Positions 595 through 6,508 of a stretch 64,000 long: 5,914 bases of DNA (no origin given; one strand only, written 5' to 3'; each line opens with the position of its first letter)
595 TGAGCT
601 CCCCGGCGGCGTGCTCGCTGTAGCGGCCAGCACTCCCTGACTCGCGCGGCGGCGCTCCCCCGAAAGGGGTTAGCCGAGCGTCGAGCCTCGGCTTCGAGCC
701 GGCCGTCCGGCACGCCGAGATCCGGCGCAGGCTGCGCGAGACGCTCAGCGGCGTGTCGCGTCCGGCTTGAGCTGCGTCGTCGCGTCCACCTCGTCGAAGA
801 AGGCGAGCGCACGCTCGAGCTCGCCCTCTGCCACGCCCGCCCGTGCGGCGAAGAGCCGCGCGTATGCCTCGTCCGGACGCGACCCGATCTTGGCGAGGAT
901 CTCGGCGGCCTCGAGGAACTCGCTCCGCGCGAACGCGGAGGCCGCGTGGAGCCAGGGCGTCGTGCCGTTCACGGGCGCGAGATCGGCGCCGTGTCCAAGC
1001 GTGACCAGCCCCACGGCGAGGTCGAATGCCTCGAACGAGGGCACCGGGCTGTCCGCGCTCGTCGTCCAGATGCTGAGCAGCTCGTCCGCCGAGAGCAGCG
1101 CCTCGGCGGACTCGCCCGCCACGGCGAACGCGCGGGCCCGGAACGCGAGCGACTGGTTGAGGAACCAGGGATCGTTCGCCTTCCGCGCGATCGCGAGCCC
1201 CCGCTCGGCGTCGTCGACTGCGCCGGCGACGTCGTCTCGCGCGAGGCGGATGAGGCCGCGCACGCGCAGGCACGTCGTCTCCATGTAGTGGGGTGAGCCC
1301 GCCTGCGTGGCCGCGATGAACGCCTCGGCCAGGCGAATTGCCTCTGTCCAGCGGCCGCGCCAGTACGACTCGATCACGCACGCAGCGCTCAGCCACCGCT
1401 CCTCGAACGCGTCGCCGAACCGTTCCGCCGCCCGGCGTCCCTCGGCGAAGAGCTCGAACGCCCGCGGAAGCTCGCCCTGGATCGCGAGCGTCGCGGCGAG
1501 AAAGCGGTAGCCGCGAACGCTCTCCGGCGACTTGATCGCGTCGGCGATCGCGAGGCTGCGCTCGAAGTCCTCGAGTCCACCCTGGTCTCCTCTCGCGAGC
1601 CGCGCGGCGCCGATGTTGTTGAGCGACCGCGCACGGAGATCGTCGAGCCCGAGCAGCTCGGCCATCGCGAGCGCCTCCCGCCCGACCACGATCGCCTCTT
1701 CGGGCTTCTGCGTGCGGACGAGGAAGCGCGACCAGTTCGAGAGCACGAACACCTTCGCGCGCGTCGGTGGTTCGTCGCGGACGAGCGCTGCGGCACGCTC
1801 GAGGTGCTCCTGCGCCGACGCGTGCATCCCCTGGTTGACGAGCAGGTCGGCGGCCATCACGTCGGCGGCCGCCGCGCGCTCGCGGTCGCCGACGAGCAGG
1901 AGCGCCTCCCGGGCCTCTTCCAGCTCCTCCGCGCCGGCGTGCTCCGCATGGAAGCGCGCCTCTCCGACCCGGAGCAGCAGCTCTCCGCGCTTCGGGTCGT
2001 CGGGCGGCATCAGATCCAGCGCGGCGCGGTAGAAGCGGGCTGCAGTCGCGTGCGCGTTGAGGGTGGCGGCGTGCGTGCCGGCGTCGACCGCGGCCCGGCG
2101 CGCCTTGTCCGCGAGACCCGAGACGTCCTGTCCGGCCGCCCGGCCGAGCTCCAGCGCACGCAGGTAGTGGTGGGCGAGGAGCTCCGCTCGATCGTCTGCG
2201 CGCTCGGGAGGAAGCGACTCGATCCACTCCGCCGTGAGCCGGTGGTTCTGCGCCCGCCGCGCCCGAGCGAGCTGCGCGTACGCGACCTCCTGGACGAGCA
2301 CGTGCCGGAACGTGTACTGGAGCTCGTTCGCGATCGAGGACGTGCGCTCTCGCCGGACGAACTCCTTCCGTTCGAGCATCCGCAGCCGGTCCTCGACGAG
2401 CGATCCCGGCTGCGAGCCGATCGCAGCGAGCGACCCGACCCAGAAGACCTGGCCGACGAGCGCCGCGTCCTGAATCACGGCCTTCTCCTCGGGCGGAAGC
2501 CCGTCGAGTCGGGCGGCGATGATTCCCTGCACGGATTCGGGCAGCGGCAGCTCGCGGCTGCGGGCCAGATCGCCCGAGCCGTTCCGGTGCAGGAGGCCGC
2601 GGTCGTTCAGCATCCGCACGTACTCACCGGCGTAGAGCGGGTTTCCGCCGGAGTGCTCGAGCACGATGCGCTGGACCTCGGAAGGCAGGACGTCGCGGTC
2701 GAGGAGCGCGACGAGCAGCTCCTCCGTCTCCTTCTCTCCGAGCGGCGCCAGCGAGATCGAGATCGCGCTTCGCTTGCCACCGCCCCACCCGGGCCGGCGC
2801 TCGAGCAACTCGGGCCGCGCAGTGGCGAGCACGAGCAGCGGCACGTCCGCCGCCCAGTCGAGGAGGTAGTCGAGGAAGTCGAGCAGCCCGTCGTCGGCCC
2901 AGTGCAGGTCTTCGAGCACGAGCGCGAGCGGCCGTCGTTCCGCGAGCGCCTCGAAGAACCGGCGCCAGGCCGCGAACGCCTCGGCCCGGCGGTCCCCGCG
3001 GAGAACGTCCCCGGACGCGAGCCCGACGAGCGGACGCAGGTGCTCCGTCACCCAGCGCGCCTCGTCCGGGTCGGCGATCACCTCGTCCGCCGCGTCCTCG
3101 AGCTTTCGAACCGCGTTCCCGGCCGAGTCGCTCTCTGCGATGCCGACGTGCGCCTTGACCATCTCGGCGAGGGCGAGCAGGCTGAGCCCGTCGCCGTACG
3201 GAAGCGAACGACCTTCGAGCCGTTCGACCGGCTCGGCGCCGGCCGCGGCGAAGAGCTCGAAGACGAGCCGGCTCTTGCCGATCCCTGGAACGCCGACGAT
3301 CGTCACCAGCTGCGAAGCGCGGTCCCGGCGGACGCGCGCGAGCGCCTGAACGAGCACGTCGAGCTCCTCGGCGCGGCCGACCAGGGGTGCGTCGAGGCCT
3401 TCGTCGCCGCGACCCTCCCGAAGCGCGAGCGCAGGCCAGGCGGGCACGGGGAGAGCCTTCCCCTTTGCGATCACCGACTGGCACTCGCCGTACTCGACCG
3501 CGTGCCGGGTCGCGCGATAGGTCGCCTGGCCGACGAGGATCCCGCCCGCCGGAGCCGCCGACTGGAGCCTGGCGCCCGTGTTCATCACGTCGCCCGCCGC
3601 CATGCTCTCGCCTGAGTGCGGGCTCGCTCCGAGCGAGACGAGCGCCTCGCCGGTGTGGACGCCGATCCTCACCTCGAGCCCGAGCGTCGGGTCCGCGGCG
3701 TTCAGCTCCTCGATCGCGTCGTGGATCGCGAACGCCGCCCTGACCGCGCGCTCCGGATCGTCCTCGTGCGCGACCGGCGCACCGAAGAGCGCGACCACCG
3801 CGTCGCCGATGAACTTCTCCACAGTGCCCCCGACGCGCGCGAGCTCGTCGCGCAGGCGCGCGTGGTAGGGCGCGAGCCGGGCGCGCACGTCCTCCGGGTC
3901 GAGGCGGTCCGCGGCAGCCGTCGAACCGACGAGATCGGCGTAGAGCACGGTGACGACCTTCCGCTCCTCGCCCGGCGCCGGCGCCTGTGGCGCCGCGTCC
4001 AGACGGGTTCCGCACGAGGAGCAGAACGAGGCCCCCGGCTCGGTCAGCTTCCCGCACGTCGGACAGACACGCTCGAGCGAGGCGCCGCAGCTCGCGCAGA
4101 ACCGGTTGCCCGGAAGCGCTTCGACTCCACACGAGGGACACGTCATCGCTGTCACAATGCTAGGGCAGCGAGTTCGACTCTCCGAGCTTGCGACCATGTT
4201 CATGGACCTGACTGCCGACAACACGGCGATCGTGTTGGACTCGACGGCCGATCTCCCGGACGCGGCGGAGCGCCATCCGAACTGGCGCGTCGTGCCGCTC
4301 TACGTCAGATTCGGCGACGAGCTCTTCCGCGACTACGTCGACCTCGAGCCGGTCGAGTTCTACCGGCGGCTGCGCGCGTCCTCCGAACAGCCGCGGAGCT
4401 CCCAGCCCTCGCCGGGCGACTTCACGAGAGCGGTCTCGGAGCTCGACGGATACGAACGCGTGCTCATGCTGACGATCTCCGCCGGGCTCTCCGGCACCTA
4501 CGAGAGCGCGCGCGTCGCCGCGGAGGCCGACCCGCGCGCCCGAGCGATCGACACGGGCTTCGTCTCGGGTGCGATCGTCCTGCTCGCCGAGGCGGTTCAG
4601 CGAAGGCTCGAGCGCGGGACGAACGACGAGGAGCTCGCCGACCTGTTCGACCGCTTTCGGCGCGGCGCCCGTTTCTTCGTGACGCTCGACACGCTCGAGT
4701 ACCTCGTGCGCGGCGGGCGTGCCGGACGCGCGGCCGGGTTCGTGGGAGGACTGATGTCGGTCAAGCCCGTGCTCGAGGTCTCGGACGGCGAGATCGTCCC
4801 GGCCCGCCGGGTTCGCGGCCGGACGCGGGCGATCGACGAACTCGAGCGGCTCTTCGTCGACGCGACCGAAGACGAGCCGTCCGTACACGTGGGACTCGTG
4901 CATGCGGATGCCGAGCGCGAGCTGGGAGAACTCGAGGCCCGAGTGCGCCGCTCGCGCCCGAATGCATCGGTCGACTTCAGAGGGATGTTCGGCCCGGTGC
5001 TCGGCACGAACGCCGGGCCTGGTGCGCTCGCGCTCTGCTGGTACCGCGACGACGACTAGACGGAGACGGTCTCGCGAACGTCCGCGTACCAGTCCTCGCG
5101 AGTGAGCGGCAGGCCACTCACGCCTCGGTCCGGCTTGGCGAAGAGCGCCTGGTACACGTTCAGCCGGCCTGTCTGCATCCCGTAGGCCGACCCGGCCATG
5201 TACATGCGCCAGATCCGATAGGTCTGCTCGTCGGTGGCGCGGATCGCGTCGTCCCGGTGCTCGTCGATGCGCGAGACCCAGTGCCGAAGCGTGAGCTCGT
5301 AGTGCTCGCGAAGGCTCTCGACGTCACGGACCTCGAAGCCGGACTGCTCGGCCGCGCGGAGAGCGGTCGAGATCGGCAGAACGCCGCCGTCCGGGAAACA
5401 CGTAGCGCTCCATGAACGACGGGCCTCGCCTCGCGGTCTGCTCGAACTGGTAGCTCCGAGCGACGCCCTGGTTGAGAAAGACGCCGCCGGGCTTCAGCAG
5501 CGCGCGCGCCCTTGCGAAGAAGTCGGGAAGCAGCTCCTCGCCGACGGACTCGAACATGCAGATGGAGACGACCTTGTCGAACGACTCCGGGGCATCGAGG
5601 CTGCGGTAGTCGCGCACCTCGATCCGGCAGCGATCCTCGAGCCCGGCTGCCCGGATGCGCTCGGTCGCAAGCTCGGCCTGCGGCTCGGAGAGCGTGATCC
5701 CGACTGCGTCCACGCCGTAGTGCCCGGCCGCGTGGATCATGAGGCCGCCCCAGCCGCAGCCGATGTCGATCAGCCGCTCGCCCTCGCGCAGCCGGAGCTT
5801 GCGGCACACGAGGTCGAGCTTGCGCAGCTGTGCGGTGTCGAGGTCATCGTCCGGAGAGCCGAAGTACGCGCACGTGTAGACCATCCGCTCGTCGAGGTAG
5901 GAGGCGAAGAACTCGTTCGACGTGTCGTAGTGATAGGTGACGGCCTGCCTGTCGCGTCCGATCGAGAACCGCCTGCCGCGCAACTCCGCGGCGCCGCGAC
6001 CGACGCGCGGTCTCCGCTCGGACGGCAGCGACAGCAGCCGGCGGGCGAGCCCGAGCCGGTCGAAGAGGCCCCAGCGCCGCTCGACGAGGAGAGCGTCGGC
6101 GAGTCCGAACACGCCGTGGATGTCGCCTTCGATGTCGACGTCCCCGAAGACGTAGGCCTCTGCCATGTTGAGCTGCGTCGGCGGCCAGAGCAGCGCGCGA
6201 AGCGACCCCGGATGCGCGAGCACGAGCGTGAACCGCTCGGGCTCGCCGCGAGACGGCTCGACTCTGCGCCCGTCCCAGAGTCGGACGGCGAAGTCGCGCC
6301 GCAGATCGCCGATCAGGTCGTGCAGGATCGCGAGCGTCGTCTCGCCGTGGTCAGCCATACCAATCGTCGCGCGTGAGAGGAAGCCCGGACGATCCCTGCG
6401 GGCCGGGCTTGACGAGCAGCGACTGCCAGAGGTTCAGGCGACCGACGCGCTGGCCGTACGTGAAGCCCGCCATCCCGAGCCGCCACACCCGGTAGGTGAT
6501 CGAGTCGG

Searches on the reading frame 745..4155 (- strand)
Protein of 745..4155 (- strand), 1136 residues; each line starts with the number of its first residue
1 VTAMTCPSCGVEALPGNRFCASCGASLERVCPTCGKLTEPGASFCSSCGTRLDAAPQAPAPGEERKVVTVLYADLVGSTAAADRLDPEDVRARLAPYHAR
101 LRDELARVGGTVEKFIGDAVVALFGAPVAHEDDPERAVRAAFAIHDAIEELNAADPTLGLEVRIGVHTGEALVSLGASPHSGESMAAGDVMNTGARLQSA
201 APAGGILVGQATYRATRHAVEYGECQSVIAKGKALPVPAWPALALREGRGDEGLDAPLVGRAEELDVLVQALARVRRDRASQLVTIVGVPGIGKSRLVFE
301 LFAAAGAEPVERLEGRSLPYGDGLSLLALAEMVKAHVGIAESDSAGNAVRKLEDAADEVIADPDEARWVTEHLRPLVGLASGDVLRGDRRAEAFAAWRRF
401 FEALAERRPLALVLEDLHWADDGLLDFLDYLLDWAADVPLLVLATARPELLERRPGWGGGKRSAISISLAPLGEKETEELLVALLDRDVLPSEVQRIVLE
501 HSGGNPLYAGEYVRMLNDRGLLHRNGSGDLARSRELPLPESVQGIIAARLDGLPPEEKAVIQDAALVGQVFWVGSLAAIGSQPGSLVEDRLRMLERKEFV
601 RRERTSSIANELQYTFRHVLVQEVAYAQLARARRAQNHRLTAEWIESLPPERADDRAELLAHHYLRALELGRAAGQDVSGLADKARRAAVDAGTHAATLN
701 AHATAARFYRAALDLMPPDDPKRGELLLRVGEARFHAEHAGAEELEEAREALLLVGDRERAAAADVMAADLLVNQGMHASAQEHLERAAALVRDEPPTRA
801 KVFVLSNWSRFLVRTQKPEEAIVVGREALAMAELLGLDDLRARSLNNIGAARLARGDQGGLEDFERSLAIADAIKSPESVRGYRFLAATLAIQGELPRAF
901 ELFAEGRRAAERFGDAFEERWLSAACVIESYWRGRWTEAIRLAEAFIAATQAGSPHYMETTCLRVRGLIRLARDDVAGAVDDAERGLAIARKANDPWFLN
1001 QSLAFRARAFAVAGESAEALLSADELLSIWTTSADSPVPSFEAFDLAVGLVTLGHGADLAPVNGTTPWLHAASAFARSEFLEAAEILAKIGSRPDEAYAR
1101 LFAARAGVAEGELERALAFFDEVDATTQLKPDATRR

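Call 86: search_protein_families(library=pfam, proteins=[window:745-4155:-], max_evalue=0.0001)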
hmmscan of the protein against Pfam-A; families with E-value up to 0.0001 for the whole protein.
window:745-4155:- (1136 aa): 8 families
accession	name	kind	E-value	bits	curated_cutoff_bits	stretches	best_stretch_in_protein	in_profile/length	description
PF13191.12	AAA_16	-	1.7e-20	74.6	32.6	1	257-442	1-166/167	AAA ATPase domain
PF00211.25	Guanylate_cyc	-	7.2e-15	55.5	21.9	1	65-232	6-172/183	Adenylate and Guanylate cyclase catalytic domain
PF13240.11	Zn_Ribbon_1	-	2.9e-11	43.2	25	2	31-52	2-23/23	zinc-ribbon domain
PF12773.13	DZR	-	5e-10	39.8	27.3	1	6-49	1-45/45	Double zinc ribbon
PF13424.12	TPR_12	-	1.6e-09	38.3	30.1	0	841-911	2-76/77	Tetratricopeptide repeat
PF13248.11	Zn_ribbon_3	-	3.2e-07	30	27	1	28-52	2-26/26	zinc-ribbon domain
PF24460.1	DUF7575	-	7.5e-06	25.7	28.5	0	30-53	5-28/28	Domain of unknown function (DUF7575)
PF24463.1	DUF7577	-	3.3e-05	23.8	28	0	29-52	3-26/27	Domain of unknown function (DUF7577)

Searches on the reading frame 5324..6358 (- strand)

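Call 86: search_protein_families(library=pfam, proteins=[window:5324-6358:-], max_evalue=0.0001)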
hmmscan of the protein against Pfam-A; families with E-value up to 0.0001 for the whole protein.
window:5324-6358:- (344 aa): 8 families
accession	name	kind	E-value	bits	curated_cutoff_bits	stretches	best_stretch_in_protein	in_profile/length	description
PF02353.26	CMAS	-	6.8e-64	216.3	27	1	135-323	5-192/273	Mycolic acid cyclopropane synthetase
PF13649.12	Methyltransf_25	-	4.5e-16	59.7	27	1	197-292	2-97/97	Methyltransferase domain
PF08242.18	Methyltransf_12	-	5.9e-13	49.8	30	1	197-294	1-98/98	Methyltransferase domain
PF08241.18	Methyltransf_11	-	2.4e-12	47.8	21.2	1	197-295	1-94/95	Methyltransferase domain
PF13847.12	Methyltransf_31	-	9.9e-11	42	27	1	191-300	2-113/145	Methyltransferase domain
PF13489.12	Methyltransf_23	-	4.2e-09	36.8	27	1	189-316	19-136/164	Methyltransferase domain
PF25371.1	DUF7884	-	6.4e-07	30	27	1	22-84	13-75/90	Domain of unknown function (DUF7884)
PF05175.20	MTS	-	4.5e-06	26.8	23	1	185-294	24-136/170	Methyltransferase small domain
